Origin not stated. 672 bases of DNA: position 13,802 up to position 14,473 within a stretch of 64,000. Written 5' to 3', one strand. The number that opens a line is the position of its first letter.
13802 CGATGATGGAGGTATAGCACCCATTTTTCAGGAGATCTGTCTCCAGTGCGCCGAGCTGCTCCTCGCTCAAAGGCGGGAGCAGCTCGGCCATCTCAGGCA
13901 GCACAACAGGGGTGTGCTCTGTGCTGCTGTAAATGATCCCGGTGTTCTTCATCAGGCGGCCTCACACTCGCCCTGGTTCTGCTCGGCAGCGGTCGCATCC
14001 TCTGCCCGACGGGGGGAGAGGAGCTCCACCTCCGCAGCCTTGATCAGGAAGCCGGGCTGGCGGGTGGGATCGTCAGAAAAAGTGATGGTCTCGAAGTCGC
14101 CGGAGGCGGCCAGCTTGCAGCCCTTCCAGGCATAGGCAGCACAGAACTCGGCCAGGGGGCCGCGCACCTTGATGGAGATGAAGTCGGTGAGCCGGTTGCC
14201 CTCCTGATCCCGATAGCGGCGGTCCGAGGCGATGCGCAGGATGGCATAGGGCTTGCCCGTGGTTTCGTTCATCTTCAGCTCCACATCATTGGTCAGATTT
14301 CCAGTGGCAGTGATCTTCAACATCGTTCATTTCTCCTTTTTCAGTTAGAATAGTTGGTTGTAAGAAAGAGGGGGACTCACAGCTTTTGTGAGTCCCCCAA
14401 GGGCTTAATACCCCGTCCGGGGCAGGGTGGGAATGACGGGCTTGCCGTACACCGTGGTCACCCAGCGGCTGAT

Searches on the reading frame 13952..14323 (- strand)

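Call 23: search_protein_families(library=pfam, proteins=[window:13952-14323:-], max_evalue=0.01)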
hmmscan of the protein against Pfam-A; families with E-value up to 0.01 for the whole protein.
window:13952-14323:- (123 aa): 2 families
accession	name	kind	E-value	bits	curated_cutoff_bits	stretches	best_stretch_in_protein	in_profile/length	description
PF00436.31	SSB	-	7e-13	49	26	1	2-85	2-86/104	Single-strand binding protein family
PF06495.16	Transformer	-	0.0078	16.8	26.7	1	34-96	97-162/182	Fruit fly transformer protein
